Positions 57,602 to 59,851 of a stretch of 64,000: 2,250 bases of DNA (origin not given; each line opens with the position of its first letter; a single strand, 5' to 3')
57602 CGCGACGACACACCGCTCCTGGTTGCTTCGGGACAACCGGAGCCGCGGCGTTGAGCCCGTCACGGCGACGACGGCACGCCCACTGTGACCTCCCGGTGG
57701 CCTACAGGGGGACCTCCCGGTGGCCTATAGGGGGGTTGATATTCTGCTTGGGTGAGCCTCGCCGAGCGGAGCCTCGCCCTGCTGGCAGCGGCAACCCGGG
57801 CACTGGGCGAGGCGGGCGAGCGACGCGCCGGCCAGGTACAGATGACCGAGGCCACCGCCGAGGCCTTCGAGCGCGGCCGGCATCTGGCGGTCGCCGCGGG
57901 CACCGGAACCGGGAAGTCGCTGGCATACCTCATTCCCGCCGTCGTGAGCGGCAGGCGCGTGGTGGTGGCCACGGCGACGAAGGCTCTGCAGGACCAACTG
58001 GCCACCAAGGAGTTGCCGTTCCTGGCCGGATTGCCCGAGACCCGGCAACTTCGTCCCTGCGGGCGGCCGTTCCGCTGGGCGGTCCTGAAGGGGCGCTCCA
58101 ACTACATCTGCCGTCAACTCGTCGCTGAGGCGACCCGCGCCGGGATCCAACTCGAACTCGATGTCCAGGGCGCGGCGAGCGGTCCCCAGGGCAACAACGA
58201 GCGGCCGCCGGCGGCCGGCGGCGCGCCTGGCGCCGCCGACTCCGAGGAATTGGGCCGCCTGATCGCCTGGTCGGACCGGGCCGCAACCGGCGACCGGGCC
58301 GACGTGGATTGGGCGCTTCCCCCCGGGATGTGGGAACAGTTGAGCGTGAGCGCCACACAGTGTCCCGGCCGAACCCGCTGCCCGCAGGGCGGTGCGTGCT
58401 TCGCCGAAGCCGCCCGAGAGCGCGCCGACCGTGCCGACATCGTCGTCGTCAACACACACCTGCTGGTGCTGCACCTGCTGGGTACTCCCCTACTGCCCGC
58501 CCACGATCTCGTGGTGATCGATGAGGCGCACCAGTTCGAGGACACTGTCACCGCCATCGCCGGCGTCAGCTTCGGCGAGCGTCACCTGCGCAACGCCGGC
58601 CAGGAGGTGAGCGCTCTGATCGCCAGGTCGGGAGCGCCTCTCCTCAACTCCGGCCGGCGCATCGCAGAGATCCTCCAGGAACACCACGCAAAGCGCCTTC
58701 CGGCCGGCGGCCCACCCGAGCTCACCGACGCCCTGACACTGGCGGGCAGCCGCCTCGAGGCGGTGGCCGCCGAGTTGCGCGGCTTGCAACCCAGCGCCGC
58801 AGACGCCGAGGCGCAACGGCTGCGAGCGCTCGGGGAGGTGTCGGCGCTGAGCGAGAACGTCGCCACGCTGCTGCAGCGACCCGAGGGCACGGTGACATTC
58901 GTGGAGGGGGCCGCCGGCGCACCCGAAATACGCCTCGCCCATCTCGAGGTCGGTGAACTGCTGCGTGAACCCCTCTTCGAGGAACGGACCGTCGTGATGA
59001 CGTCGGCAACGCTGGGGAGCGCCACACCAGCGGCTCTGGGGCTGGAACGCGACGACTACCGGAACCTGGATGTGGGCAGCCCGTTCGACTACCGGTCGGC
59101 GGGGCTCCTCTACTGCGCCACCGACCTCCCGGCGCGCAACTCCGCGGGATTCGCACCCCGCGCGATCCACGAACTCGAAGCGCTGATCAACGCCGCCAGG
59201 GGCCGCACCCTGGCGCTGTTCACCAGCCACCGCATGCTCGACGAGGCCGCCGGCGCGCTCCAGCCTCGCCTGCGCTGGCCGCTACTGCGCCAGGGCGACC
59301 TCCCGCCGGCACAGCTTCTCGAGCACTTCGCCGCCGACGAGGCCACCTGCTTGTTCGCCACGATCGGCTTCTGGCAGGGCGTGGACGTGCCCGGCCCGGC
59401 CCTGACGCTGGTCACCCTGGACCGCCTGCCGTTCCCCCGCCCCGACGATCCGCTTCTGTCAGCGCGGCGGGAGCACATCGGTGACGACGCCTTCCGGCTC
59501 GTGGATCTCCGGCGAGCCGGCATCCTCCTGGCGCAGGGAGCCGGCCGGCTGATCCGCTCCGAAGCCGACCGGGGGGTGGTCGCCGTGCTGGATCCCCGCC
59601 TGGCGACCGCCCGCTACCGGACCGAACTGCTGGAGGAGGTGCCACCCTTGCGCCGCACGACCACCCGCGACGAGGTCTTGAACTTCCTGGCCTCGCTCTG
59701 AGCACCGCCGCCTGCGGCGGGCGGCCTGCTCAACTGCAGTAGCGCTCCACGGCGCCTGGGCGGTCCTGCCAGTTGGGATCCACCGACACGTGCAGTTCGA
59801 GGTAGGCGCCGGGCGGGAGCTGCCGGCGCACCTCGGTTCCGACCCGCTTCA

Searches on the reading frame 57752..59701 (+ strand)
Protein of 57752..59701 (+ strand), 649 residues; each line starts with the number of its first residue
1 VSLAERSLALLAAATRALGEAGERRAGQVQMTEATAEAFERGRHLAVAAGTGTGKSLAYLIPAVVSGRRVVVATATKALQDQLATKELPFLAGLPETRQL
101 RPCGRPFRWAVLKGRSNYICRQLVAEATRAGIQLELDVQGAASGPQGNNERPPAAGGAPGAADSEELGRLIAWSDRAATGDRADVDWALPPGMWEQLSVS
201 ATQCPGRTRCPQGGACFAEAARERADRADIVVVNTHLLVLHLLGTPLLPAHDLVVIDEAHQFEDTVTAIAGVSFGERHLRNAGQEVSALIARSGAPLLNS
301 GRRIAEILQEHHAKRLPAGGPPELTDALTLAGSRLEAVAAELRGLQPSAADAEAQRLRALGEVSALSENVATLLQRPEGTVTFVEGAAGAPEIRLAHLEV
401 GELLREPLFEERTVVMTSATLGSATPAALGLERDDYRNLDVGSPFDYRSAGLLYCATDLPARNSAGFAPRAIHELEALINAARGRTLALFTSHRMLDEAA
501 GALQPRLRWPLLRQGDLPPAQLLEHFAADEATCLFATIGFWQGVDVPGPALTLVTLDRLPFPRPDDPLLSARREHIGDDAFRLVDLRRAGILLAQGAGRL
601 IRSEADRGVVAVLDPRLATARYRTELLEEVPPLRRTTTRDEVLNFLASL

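Call 25: find_encoding_contigs(protein=window:57752-59701:+, flank=10000, max_places=1)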
Protein window:57752-59701:+ (649 aa): 2 contigs read that carry it; 1 place shown.
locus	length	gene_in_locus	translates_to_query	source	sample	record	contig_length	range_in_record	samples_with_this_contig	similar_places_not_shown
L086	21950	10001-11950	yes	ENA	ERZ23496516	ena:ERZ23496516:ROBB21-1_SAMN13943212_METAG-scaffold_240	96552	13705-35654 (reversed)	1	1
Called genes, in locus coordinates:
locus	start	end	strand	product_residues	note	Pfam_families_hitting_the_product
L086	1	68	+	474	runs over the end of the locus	PF00370:FGGY_N, PF02782:FGGY_C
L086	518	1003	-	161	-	-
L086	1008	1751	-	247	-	PF10805:DUF2730 (weak), PF24481:CT398_CC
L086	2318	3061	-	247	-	PF00459:Inositol_P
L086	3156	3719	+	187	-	-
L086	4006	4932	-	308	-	PF00140:Sigma70_r1_2, PF04542:Sigma70_r2, PF04539:Sigma70_r3, PF04545:Sigma70_r4 (weak)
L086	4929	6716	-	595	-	PF01807:Zn_ribbon_DnaG, PF08275:DNAG_N, PF01751:Toprim, PF13362:Toprim_3 (weak), PF13662:Toprim_4, PF13155:Toprim_2, PF10410:DnaB_bind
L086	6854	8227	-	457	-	PF00587:tRNA-synt_2b, PF03129:HGTP_anticodon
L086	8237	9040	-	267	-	PF11967:RecO_N, PF02565:RecO_C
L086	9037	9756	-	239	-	PF01255:Prenyltransf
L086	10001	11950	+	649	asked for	PF00270:DEAD (weak), PF13307:Helicase_C_2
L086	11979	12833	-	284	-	PF00009:GTP_EFTU (faint), PF03193:RsgA_GTPase (faint), PF00350:Dynamin_N (faint), PF01926:MMR_HSR1, PF02421:FeoB_N, PF07650:KH_2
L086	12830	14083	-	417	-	PF01595:CNNM, PF00571:CBS (faint), PF03471:CorC_HlyC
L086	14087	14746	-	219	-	PF02130:YbeY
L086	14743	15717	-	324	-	PF13401:AAA_22 (faint), PF02562:PhoH, PF13604:AAA_30 (weak), PF13245:AAA_19 (weak)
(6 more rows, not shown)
